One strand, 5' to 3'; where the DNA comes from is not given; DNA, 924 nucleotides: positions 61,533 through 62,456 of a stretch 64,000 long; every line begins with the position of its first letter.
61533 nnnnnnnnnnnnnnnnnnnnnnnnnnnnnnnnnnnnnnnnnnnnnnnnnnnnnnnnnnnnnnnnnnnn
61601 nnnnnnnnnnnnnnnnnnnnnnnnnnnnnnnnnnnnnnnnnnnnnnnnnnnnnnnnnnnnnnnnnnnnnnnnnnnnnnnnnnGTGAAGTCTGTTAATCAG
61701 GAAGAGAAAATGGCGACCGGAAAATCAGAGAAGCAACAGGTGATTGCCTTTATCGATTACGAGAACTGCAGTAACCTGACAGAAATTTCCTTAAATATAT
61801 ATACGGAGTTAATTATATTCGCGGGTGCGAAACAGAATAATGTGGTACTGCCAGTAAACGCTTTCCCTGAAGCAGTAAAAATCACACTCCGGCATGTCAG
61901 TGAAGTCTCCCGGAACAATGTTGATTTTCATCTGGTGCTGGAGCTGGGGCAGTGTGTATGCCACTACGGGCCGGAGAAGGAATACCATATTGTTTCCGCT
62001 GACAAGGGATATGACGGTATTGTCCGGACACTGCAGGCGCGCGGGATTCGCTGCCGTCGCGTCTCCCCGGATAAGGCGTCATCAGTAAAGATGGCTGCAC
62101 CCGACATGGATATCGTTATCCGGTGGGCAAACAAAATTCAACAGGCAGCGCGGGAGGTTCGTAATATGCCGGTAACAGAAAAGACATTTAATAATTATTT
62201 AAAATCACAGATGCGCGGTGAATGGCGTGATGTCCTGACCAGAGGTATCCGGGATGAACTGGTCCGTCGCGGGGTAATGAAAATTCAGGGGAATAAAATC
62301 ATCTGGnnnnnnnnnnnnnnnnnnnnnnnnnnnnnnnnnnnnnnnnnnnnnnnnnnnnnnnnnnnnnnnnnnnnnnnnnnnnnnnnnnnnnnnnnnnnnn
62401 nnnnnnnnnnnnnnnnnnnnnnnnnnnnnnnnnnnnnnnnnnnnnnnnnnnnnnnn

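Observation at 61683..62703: NYN/PIN-like putative RNase and a 110-aa ORF between finO and the hok-like locus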

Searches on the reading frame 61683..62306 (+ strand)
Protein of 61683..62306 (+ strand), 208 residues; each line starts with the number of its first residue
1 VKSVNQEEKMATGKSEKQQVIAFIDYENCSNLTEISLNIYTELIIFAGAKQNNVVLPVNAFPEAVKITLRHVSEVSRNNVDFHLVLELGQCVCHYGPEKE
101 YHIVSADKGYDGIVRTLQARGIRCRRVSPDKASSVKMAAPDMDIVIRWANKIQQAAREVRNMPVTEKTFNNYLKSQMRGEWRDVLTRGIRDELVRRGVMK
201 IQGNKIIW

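Call 3: search_protein_families(library=pfam, proteins=[window:61683-62306:+], max_evalue=1)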
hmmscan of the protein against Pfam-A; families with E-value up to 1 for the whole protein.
window:61683-62306:+ (208 aa): 2 families
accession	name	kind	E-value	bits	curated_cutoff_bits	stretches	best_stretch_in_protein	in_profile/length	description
PF18475.7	PIN7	-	1.9e-19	70.7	34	1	23-121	1-103/103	PIN domain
PF01936.24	NYN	-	0.0031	18.4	24.2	1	51-139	48-138/145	NYN domain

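Call 4: search_protein_families(library=ncbifam, proteins=[window:61683-62306:+], max_evalue=1)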
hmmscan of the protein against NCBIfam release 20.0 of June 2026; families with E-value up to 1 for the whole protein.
window:61683-62306:+ (208 aa): 0 families

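Call 8: search_solved_structures(query=window:61710-62306:+, max_evalue=10, show_alignments=3)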
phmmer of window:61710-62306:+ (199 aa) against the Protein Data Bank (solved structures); distinct sequences matched with E-value up to 10: 0.

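Call 11: search_protein_families(library=padloc, proteins=[window:61710-62306:+], max_evalue=1)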
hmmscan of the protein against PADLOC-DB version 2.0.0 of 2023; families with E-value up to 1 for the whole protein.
window:61710-62306:+ (199 aa): 0 families

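Call 12: search_protein_families(library=phrogs, proteins=[window:61710-62306:+], max_evalue=1)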
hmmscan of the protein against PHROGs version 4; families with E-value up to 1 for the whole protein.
window:61710-62306:+ (199 aa): 1 family
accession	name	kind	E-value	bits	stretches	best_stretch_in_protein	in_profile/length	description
phrog_4585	-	unknown function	0.045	13.5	1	137-168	391-422/551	-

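Call 13: find_homologous_proteins(query=window:61710-62306:+, max_evalue=0.001)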
Query window:61710-62306:+ (199 aa): 45 proteins with E <= 0.001 among 120 candidates.
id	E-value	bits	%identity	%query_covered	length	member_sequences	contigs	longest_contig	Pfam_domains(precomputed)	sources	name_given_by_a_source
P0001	5.4e-124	429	96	100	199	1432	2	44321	PF18475.9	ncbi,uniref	ncbi:PIN domain-containing protein [Escherichia coli]|uniref:PIN domain-containing protein n=1 Tax=E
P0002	1.6e-115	401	92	97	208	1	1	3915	PF18475.9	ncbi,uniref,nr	ncbi:hypothetical protein DNQ45_18675 [Escherichia coli]|uniref:PIN-like domain-containing protein n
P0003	5.4e-114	396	89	100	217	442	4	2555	PF18475.9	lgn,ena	-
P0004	1.5e-99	349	96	81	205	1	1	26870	PF18475.9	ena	-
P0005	2.8e-99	348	82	96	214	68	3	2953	PF18475.9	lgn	-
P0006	3.5e-98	345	83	100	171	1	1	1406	PF18475.9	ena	-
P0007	2.5e-86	306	88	78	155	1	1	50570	PF18475.9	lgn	-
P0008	7.3e-86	305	90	77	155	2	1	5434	PF18475.9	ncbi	-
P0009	2.2e-74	267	99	62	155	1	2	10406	PF18475.9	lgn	-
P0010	9.7e-73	262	80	76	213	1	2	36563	PF18475.9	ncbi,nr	ncbi:hypothetical protein ECMP0215527_0397 [Escherichia coli MP021552.7]|nr:hypothetical protein ECM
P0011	1.2e-71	258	58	98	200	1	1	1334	PF18475.9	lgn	-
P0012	3.4e-70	254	61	97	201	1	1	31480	PF18475.9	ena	-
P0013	6.5e-68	246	58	97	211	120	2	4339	PF18475.9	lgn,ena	-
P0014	6.9e-67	243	55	100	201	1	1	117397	PF18475.9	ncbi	-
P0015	1.6e-65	238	96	57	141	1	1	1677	PF18475.9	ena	-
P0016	3.1e-63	231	56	100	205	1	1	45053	PF18475.9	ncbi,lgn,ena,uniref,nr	ncbi:PIN domain-containing protein [Escherichia coli]|uniref:PIN domain-containing protein n=1 Tax=E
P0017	8.8e-63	229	54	99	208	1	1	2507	PF18475.9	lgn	-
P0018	1.3e-61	226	53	94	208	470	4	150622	PF18475.9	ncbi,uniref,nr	ncbi:TPA: NYN domain-containing protein [Escherichia coli]|uniref:NYN domain-containing protein n=1 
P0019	3.8e-61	224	98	53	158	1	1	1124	PF18475.9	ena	-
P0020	4.4e-58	214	54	94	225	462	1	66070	PF18475.9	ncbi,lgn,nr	ncbi:hypothetical protein HEP17_016870 [Escherichia coli]|nr:hypothetical protein [Escherichia coli]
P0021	3.9e-57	211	89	55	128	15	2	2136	PF18475.9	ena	-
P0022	8.0e-55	203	94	50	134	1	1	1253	PF18475.9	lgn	-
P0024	6.7e-44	168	57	67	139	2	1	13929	PF18475.9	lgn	-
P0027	1.1e-37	148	88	41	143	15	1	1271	PF18475.9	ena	-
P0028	3.2e-36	143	55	64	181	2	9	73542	PF18475.9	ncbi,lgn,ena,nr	nr:PIN domain-containing protein [Escherichia coli]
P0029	1.3e-33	134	41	94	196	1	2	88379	PF18475.9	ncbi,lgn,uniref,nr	ncbi:PIN domain-containing protein [Klebsiella aerogenes]|uniref:PIN domain-containing protein n=1 T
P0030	3.0e-33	133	61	52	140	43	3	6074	PF18475.9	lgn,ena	-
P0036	8.7e-31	125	61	50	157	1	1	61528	PF18475.9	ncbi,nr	ncbi:traD_4 (plasmid) [Escherichia coli]|nr:traD_4 [Escherichia coli]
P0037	5.2e-27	113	59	48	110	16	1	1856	PF18475.9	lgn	-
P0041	1.7e-25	108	59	47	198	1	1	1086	PF18475.9,PF10881.15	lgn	-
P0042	1.7e-25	108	59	47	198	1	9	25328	PF18475.9,PF10881.15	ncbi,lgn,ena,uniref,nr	ncbi:TPA: DUF2726 domain-containing protein [Escherichia coli]|uniref:DUF2726 domain-containing prot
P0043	7.4e-24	102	32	95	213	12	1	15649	PF18475.9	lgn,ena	-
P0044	2.1e-22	98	63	40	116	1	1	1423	PF18475.9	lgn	-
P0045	8.5e-22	96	48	55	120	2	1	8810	PF18475.9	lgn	-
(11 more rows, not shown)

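Call 24: search_protein_representatives(protein=window:61710-62306:+)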
Query: 199 residues. Proteins with E-value up to 0.001 (for the whole library): 714; up to 1e-10: 90; up to 1e-30: 10. The best 150 are listed.
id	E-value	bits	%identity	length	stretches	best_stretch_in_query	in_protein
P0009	7.0e-75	267.2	98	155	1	1-124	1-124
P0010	3.1e-73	261.8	82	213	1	8-153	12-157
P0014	2.2e-67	242.8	56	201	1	4-199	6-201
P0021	1.3e-57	210.9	88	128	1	90-199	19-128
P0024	2.1e-44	167.8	56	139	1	4-136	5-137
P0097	2.9e-44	167.4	94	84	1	1-84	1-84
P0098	3.6e-37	144.2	43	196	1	11-199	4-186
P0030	9.5e-34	133.1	61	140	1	6-110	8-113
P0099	1.5e-32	129.2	86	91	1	33-103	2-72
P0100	1.4e-31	126.0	40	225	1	11-199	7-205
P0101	2.0e-29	119.0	36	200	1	9-199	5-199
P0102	6.5e-28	114.0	58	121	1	101-199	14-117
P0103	8.3e-28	113.7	35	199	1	10-199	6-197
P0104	1.2e-27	113.2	37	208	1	11-199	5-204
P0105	1.4e-27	113.0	35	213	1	10-199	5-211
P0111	7.3e-19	84.5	29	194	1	12-198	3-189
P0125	7.6e-16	74.7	27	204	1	13-199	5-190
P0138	7.1e-14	68.3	36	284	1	12-125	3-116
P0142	2.0e-13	66.8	35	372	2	10-199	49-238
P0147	6.7e-13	65.1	27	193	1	13-197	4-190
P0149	8.8e-13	64.7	34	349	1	11-131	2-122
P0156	6.6e-12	61.9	38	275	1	13-122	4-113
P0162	1.2e-11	61.0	31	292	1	13-123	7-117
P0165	1.4e-11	60.7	39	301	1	12-121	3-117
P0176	1.1e-10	57.8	35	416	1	13-125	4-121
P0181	1.8e-10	57.2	33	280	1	12-124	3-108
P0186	4.2e-10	56.0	31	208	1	11-193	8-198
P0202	1.8e-09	53.9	36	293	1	13-119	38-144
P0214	3.4e-09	53.0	33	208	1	15-197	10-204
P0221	5.9e-09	52.2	25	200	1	3-189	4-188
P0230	1.1e-08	51.3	31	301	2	13-117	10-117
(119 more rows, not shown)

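Call 34: predict_structure(alignment_id=A1)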
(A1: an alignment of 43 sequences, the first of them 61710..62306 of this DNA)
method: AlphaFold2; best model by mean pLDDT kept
length: 199 residues; sequences in the alignment: 43
mean_pLDDT: 91.7   pTM: 0.66
mean pLDDT of the five models: 91.7, 91.0, 91.0, 90.9, 90.6
residues with pLDDT >= 90: 159; 70-90: 28; 50-70: 8; < 50: 4
segments of 3 or more residues with pLDDT < 50: 124-127
pLDDT, mean of each block of 10 residues (from residue 1): 81 96 87 96 89 87 96 98 97 97 98 96 54 92 94 95 95 93 97 96
secondary structure, 60 per line:
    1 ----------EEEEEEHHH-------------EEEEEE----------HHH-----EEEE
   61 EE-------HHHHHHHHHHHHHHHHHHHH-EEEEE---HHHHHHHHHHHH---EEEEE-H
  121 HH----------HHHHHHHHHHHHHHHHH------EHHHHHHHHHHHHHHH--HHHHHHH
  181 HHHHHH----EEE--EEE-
elements in order: E11-16 E33-38 E57-62 H70-89 E91-95 H99-110 E114-118 H133-149 H157-171 H174-186 E191-193 E196-198

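Call 38: find_encoding_contigs(protein=P0101, flank=5000, max_places=4)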
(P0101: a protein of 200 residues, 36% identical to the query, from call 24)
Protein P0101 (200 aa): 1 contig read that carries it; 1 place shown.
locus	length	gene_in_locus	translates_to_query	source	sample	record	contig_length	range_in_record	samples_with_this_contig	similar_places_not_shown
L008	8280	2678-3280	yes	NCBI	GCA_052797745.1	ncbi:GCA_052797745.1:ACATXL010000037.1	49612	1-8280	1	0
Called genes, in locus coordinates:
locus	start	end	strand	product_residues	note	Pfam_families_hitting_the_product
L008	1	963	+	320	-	PF07057:TraI_C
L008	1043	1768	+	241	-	PF05857:TraX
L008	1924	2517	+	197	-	PF12602:FinO_N (weak), PF04352:ProQ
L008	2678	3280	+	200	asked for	PF18475:PIN7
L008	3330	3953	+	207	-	-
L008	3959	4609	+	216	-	PF10881:DUF2726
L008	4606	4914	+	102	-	-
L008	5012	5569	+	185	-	PF13091:PLDc_2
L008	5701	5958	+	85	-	PF10723:RepB-RCR_reg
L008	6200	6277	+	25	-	PF08048:RepA1_leader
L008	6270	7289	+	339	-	PF02387:IncFII_repA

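Call 39: find_encoding_contigs(protein=P0147, flank=5000, max_places=4)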
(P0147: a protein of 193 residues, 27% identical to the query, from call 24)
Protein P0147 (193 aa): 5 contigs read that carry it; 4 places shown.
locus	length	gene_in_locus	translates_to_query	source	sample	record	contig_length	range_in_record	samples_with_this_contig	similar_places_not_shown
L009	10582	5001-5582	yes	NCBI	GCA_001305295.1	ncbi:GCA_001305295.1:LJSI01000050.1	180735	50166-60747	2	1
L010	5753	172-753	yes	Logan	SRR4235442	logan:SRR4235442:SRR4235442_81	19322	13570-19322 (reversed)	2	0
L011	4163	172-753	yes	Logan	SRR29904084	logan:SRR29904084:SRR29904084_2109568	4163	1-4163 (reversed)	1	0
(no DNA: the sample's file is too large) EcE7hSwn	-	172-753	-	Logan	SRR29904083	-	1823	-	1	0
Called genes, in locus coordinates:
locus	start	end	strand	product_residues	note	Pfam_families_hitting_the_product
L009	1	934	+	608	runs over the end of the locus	PF00561:Abhydrolase_1 (weak), PF12146:Hydrolase_4, PF12697:Abhydrolase_6 (weak), PF12147:Methyltransf_20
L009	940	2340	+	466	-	PF00782:DSPc (weak)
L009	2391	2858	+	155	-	-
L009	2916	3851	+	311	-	PF01148:CTP_transf_1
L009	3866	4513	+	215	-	PF01553:Acyltransferase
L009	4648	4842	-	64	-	PF06934:CTI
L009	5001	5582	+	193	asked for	PF18475:PIN7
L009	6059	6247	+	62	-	PF13396:PLDc_N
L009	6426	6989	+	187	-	PF04366:Ysc84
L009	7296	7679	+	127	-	-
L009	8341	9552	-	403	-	PF00724:Oxidored_FMN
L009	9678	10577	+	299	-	PF00126:HTH_1, PF03466:LysR_substrate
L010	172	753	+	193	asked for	PF18475:PIN7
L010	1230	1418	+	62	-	PF13396:PLDc_N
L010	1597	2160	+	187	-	PF04366:Ysc84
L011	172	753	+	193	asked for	PF18475:PIN7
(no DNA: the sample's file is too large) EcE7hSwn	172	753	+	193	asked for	PF18475:PIN7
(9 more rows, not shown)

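Call 41: find_encoding_contigs(protein=P0214, flank=5000, max_places=4)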
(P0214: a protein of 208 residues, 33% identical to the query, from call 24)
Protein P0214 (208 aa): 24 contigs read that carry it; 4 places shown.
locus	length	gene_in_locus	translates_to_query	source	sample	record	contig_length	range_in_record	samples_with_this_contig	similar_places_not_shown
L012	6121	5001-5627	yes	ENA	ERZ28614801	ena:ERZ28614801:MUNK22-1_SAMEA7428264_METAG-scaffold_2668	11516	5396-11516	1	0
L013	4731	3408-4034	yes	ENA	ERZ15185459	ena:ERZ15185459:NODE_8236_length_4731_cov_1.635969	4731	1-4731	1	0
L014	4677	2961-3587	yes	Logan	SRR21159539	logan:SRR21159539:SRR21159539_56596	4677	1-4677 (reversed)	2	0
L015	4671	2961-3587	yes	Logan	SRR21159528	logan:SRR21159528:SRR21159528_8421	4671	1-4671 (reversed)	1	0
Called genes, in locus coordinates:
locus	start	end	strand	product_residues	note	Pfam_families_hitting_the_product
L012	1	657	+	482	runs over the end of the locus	PF00990:GGDEF, PF00563:EAL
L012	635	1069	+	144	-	PF00563:EAL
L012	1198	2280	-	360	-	PF00586:AIRS, PF02769:AIRS_C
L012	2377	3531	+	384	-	PF01594:AI-2E_transport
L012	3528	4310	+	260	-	PF13401:AAA_22 (faint), PF22688:Hda_lid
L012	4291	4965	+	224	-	PF00702:Hydrolase (faint), PF12710:HAD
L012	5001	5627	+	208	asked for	PF18475:PIN7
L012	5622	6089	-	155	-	-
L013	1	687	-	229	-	?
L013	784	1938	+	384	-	PF01594:AI-2E_transport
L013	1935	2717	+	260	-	PF13401:AAA_22 (faint), PF22688:Hda_lid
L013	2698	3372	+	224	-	PF00702:Hydrolase (faint), PF12710:HAD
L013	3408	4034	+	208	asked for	PF18475:PIN7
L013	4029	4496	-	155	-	-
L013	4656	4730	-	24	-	?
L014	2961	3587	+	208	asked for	PF18475:PIN7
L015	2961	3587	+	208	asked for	PF18475:PIN7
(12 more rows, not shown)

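Call 42: find_encoding_contigs(protein=P0111, flank=5000, max_places=4)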
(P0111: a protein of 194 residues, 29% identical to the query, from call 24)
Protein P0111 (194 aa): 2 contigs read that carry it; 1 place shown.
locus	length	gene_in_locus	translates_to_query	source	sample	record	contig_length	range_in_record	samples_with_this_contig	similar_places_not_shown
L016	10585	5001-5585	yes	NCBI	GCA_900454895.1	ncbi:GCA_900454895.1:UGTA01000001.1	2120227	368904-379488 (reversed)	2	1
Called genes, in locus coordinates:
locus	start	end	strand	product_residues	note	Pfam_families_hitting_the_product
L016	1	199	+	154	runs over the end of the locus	PF01316:Arg_repressor, PF02863:Arg_repressor_C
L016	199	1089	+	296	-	PF01370:Epimerase, PF04321:RmlD_sub_bind (weak), PF16363:GDP_Man_Dehyd (faint), PF08338:DUF1731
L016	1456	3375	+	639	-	PF02518:HATPase_c, PF00204:DNA_gyraseB, PF01751:Toprim, PF00986:DNA_gyraseB_C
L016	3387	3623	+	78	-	PF07119:DUF1375 (weak)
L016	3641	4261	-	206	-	PF00300:His_Phos_1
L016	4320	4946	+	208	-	PF00849:PseudoU_synth_2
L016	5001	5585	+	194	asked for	PF18475:PIN7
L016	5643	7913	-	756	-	PF03477:ATP-cone, PF00317:Ribonuc_red_lgN, PF02867:Ribonuc_red_lgC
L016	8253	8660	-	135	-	PF03610:EIIA-man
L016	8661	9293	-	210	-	PF02734:Dak2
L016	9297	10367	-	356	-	PF02733:Dak1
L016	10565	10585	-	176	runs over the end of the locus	PF00719:Pyrophosphatase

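Call 43: search_dna_similar(query=window:61710-62306:+, collection=plasmids, mode=protein, max_rows=50, rows=spread, max_evalue=0.001)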
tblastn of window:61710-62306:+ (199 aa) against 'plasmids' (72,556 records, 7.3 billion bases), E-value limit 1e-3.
Records with a match: 3153; places in all: 3216; records where one place covers at least 80% of the query: 3063.
Best place of each record, by identity: >=99% 697; 95-99% 84; 90-95% 15; 80-90% 5; <60% 2352.
By first word of the organism name: Klebsiella 2331; Escherichia 657; Raoultella 42; Salmonella 40; Enterobacter 19; Citrobacter 17; Serratia 14; Shigella 9; Providencia 6; Cupriavidus 5; and 10 more.
By predicted mobility (MOB-suite, as given by PLSDB): conjugative 2711; mobilizable 237; non-mobilizable 205.
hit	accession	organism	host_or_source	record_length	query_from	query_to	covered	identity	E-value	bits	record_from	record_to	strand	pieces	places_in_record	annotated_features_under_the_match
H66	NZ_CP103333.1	Escherichia coli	feces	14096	1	199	100%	100.0%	5e-132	415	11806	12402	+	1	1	PIN domain-containing protein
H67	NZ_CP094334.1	Salmonella enterica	Homo sapiens,feces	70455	1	199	100%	99.5%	1e-131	414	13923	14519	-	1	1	PIN domain-containing protein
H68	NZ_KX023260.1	Escherichia coli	chicken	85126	1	199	100%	99.5%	1e-131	414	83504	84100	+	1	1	PIN domain-containing protein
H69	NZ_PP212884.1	Klebsiella pneumoniae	-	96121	1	199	100%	99.5%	1e-131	414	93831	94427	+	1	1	PIN domain-containing protein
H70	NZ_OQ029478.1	Escherichia coli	-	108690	1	199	100%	99.5%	1e-131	414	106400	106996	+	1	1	PIN domain-containing protein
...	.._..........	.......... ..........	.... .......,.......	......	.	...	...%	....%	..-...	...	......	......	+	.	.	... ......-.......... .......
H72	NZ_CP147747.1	Klebsiella pneumoniae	-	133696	1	199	100%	99.5%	1e-131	414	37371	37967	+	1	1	PIN domain-containing protein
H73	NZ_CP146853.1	Klebsiella pneumoniae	mixed culture,clinical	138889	1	199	100%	99.5%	1e-131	414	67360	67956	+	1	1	PIN domain-containing protein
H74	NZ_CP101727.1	Klebsiella pneumoniae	pure culture,passage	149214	1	199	100%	99.5%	1e-131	414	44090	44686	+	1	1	PIN domain-containing protein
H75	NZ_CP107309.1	Klebsiella pneumoniae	Homo sapiens,sputum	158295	1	199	100%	99.5%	1e-131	414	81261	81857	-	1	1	PIN domain-containing protein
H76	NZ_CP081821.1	Klebsiella pneumoniae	Homo sapiens,sputum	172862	1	199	100%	99.5%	1e-131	414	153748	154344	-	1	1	PIN domain-containing protein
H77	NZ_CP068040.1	Escherichia coli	swine,intestinal tract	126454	1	199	100%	99.0%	5e-131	412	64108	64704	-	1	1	PIN domain-containing protein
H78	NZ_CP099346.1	Escherichia marmotae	culture,Pooled sediment sample ...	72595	1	199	100%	96.0%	4e-127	400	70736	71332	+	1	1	PIN domain-containing protein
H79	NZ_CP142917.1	Escherichia coli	cell culture,seawater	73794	6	193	94%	53.7%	6e-60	208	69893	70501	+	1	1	PIN domain-containing protein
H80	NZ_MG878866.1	Escherichia coli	Homo sapiens,sputum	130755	6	193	94%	53.7%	6e-60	208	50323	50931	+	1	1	PIN domain-containing protein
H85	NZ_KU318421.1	Klebsiella pneumoniae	urine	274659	12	199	94%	38.7%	1e-37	144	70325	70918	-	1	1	PIN domain-containing protein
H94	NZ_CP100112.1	Klebsiella pneumoniae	Homo sapiens,sputum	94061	9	199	96%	34.7%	2e-31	127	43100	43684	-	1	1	PIN domain-containing protein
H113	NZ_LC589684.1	Raoultella ornithinolytica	-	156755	8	199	96%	33.7%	1e-29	121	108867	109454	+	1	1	PIN domain-containing protein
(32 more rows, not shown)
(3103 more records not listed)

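Call 44: get_annotated_region(hit=H94, flank=4000)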
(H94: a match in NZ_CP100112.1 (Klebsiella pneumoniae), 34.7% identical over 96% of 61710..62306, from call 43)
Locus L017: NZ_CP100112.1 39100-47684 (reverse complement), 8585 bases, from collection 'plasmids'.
description: Klebsiella pneumoniae strain HSKP104 plasmid pHSKP104-2, complete sequence
organism: Klebsiella pneumoniae (NCBI taxid 573)
taxonomy: Bacteria; Pseudomonadota; Gammaproteobacteria; Enterobacterales; Enterobacteriaceae; Klebsiella; Klebsiella pneumoniae
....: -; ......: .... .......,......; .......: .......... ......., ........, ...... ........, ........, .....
typing (MOB-suite, as given by PLSDB): conjugative; replicon IncFII,IncU,rep_cluster_1418,rep_cluster_2183; relaxase MOBF,MOBF; mating-pair formation MPF_F
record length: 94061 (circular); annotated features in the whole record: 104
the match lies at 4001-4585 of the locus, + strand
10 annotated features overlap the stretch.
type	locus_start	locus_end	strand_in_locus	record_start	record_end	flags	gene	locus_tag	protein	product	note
CDS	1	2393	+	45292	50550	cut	traI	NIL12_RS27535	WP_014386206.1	conjugative transfer relaxase/helicase TraI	-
CDS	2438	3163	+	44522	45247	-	traX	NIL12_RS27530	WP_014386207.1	type-F conjugative transfer system pilin acetylase TraX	-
CDS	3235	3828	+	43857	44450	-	-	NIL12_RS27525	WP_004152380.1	fertility inhibition protein FinO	-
CDS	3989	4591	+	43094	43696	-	-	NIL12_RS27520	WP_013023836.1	PIN domain-containing protein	-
CDS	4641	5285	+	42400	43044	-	-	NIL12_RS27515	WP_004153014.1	hypothetical protein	-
CDS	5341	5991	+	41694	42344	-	-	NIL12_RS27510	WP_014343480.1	DUF2726 domain-containing protein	-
CDS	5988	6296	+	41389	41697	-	-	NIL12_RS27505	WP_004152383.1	hypothetical protein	-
CDS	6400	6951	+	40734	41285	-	-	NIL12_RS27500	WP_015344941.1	phospholipase D family protein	-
CDS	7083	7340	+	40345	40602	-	-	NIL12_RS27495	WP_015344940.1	replication regulatory protein RepA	-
CDS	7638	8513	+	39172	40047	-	repA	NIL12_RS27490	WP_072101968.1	incFII family plasmid replication initiator RepA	GO:0006276 - plasmid maintenance [Evidence IEA]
